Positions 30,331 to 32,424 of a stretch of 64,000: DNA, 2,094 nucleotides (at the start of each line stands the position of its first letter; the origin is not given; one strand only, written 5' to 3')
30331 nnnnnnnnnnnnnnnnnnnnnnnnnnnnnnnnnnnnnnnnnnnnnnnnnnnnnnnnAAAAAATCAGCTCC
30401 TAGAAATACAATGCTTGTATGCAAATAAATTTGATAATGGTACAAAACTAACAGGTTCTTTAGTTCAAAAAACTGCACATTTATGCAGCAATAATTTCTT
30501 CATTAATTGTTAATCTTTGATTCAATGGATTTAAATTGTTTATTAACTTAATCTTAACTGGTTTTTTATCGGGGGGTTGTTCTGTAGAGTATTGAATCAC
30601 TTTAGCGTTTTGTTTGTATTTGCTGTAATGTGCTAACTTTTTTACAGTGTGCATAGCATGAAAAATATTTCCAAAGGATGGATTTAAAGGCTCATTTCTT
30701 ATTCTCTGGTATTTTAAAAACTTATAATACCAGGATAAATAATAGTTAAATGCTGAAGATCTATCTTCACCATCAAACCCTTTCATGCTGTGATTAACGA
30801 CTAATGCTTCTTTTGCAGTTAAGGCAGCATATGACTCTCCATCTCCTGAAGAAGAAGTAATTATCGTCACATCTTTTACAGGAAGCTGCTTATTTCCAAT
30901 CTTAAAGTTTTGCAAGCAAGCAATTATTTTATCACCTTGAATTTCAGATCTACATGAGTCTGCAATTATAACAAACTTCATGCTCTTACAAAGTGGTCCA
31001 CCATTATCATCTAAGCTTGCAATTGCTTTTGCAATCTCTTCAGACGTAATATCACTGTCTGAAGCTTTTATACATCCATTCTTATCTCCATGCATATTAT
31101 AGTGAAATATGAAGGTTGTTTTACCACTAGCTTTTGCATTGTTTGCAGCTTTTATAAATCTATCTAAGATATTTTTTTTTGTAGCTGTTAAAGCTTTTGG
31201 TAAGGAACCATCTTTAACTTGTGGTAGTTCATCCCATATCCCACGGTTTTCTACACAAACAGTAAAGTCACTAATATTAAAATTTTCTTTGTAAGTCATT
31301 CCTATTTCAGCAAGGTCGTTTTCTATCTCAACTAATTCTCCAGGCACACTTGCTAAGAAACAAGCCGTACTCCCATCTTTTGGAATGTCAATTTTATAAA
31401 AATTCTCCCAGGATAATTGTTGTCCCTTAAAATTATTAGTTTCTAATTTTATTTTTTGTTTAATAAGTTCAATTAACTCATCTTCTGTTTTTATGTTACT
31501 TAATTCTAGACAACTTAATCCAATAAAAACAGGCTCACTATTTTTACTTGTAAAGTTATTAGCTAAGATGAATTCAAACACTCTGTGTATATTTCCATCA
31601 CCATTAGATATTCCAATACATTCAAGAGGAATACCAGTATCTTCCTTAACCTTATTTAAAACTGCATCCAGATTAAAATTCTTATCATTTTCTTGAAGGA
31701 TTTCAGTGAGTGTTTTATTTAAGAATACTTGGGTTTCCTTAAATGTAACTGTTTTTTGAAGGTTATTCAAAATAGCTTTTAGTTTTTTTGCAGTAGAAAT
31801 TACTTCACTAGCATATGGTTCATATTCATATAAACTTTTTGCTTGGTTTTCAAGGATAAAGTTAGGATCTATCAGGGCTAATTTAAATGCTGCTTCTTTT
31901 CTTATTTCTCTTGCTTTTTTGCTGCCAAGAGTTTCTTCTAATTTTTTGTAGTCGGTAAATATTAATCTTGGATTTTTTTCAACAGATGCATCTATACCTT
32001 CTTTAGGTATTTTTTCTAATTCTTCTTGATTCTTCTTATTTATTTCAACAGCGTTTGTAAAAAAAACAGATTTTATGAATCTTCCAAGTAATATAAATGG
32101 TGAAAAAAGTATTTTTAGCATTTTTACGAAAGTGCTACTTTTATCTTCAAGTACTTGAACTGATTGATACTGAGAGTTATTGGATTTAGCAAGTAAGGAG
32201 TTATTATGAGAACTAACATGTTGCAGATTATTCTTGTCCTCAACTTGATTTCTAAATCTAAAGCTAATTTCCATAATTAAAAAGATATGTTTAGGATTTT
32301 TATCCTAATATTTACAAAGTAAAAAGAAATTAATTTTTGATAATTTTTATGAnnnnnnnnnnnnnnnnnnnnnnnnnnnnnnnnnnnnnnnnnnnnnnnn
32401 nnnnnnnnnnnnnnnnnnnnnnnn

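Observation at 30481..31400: Caspase-like catalytic dyad FHYNMHG ... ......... in a 597-aa protein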

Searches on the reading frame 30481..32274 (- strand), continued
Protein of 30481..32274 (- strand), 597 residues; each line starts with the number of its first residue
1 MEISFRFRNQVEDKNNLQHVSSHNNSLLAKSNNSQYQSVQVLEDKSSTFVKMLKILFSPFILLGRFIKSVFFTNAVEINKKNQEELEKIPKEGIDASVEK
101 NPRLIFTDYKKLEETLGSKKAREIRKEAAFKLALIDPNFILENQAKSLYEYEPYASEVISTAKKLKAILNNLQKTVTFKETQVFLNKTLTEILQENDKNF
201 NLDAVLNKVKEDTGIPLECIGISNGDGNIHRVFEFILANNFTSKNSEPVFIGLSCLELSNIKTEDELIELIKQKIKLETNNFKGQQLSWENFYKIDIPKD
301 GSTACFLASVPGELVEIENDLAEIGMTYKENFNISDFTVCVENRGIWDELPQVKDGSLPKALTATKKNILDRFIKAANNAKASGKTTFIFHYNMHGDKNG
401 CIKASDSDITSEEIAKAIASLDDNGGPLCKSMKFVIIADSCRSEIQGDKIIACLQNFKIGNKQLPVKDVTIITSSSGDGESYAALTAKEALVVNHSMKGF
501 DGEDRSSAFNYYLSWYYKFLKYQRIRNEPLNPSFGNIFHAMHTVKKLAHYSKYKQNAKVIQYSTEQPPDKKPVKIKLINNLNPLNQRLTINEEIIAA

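Call 84: find_homologous_proteins(query=L016:7232-8434:-, max_evalue=1e-30)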
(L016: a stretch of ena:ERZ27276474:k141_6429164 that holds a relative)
Query L016:7232-8434:- (400 aa): 7999 proteins with E <= 1e-30 among 8000 candidates; the best 120 are listed.
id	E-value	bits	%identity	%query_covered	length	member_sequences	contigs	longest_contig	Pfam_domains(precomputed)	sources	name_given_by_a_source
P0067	1.6e-259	878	100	100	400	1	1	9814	PF01960.24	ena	-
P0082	3.3e-209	712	84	97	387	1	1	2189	PF01960.24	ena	-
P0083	1.2e-205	700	81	96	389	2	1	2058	PF01960.24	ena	-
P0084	2.7e-205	699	78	100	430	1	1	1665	PF01960.24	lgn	-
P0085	1.8e-204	696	81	97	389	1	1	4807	PF01960.24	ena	-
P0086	9.7e-204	694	79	99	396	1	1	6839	PF01960.24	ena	-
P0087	7.3e-203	691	81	96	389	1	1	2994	PF01960.24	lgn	-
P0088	1.5e-196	670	75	99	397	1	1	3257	PF01960.24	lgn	-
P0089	2.1e-196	670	78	98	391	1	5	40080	PF01960.24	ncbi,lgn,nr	ncbi:MAG: bifunctional glutamate N-acetyltransferase/amino-acid acetyltransferase ArgJ [Candidatus M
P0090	8.2e-195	665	77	96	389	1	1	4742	PF01960.24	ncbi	-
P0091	7.6e-194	662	78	96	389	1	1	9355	PF01960.24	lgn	-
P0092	1.2e-193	661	78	96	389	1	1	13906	PF01960.24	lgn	-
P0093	2.4e-193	660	77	96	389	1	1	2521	PF01960.24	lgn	-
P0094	1.6e-192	657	76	99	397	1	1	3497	PF01960.24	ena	-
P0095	8.5e-192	655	76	98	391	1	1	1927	PF01960.24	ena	-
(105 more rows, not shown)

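Call 85: fold_search(model_id=the predicted structure, library=viral)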
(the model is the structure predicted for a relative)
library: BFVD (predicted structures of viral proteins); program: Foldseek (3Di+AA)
matches with E <= 10: 482; with E <= 0.001: 15
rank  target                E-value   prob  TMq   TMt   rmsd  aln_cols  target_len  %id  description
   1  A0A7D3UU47            1.2e-06  1.00  0.27  0.42   7.2       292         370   13  Caspase [Fadolivirus FV1/VV64]
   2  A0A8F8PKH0            1.4e-06  1.00  0.32  0.53   8.7       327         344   14  Metacaspase [Clandestinovirus]
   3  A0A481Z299            2.2e-06  1.00  0.27  0.46   7.3       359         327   13  Caspase [Pithovirus LCPAC001]
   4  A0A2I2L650            2.4e-06  1.00  0.32  0.55   5.2       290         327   14  Uncharacterized protein [Orpheovirus IHUMI-LCC2]
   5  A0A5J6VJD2            2.7e-06  1.00  0.27  0.73   5.2       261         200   18  Caspase domain protein [Megaviridae environmental sample]
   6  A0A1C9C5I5            2.9e-06  1.00  0.27  0.60   6.7       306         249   16  Putative metacaspase [Heterosigma akashiwo virus 01]
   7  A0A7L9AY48            3.7e-06  1.00  0.22  0.31   6.4       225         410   15  Peptidase C14 caspase domain-containing protein [Pyramimonas orientalis virus]
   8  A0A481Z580            4.2e-06  1.00  0.28  0.47   7.8       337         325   12  Caspase [Pithovirus LCPAC102]
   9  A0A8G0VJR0            9.4e-06  1.00  0.25  0.27  22.6       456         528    7  VP9 (Fragment) [Gierle tick virus]
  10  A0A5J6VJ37            1.1e-05  1.00  0.30  0.47   9.2       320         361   12  Caspase domain protein [Megaviridae environmental sample]
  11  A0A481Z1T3            1.4e-05  1.00  0.28  0.62   7.7       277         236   13  Peptidase C14 caspase domain-containing protein [Mimivirus LCMiAC01]
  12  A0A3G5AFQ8            4.0e-05  1.00  0.22  0.50   7.9       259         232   12  Uncharacterized protein [Solivirus sp.]
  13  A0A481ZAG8            4.7e-05  1.00  0.26  0.50   7.1       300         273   12  Caspase [Pithovirus LCPAC304]
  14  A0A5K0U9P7            1.9e-04  1.00  0.26  0.37   8.8       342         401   15  Caspase domain protein [Yasminevirus sp. GU-2018]
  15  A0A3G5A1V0            6.9e-04  0.66  0.13  0.17  18.0       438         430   12  Uncharacterized protein [Harvfovirus sp.]
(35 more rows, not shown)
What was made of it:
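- BFVD gives giant-virus caspases and metacaspases at E ~1e-6 (call 85).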

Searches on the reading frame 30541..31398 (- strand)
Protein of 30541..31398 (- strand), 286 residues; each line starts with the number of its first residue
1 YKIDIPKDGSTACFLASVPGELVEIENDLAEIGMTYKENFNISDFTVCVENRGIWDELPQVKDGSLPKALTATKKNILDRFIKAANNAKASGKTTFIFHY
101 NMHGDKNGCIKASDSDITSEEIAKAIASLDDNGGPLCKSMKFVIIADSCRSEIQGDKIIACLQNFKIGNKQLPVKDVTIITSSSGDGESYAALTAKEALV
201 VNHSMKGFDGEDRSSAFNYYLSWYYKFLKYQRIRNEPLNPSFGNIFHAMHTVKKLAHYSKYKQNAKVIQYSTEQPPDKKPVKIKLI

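Call 68: search_solved_structures(query=A3, max_evalue=10, show_alignments=4)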
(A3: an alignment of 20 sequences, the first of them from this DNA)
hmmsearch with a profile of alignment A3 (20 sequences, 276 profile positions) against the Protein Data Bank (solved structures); distinct sequences matched with E-value up to 10: 1.
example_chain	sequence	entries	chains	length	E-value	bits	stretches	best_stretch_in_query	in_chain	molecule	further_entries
4f6o_A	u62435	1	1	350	0.3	13.6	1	22-157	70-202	Metacaspase-1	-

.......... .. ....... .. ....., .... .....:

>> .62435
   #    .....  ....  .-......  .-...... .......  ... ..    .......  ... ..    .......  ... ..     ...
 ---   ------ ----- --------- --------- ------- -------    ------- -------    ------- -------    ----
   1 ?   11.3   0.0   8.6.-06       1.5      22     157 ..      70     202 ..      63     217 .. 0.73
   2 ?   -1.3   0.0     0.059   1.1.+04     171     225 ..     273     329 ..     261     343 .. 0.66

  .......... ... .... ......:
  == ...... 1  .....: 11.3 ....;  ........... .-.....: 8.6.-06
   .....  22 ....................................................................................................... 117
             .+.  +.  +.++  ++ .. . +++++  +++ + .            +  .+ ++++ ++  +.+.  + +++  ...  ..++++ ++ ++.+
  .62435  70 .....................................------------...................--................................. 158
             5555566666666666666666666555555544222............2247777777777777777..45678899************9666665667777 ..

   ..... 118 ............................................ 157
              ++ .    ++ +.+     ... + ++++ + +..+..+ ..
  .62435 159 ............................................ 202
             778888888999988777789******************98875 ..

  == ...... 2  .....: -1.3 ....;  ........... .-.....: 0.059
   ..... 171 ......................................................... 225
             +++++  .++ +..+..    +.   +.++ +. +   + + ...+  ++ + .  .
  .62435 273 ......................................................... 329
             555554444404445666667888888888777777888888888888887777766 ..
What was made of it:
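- On Clan CD cysteine peptidases: They align to the Yca1 dyad (call 68).
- On Metacaspase/orthocaspase subfamily (C14B): The sequence after HG (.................) lacks the dense Asp/Glu cluster that Yca1 shows in call 68.
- Closest known: Metacaspases / bacterial orthocaspases. Same: The His-Gly and Ser-Cys dyad motifs align (call 68).
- The family profile aligns HG, SC and G.E.D onto Yca1 HG, SC and GCIND (call 68). The profile-to-Yca1 alignment that supports the S1 assignment is not significant on its own (E 0.3, call 68). The only PDB sequence the family profile finds is metacaspase Yca1 (call 68).
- Tried and rejected: The domain-only profile found only Yca1 at E 0.3 (call 68).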

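Call 87: search_protein_families(library=pfam, alignment_id=A3, max_evalue=10)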
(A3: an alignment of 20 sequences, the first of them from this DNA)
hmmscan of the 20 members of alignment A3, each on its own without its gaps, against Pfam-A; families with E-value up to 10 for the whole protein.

A. member 1, seq(286 aa): 2 families
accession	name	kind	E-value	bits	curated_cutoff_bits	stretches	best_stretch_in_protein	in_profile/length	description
PF00656.27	Peptidase_C14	-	7.7e-06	26.2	21.4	1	72-191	46-175/233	Caspase domain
PF00148.24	Oxidored_nitro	-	0.19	11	28.6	1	120-175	60-107/399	Nitrogenase component 1 type Oxidoreductase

B. families by the number of members that match (of 20 scanned): 16 families
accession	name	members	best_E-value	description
PF00656.27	Peptidase_C14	3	7.7e-06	Caspase domain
PF01650.23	Peptidase_C13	2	0.054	Peptidase C13 family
PF11181.13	YflT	1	0.00032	Heat induced stress protein YflT domain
PF02186.21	TFIIE_beta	1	0.0013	TFIIE beta subunit core domain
PF00155.27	Aminotran_1_2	1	0.018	Aminotransferase class I and II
PF01342.26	SAND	1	0.057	SAND domain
PF04027.18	DUF371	1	0.062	Domain of unknown function (DUF371)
PF05137.18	PilN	1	0.063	Fimbrial assembly protein (PilN)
PF11713.13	Peptidase_C80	1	0.069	Peptidase C80 family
PF07928.17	Vps54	1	0.073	Vps54-like protein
PF16574.10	CEP209_CC5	1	0.08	Coiled-coil region of centrosome protein CE290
PF06723.19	MreB_Mbl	1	0.11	MreB/Mbl protein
PF00533.33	BRCT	1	0.13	BRCA1 C Terminus (BRCT) domain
PF14538.11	Raptor_N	1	0.13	Raptor N-terminal CASPase like domain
PF12123.13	CBD_PlyG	1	0.15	PlyG Cell wall binding domain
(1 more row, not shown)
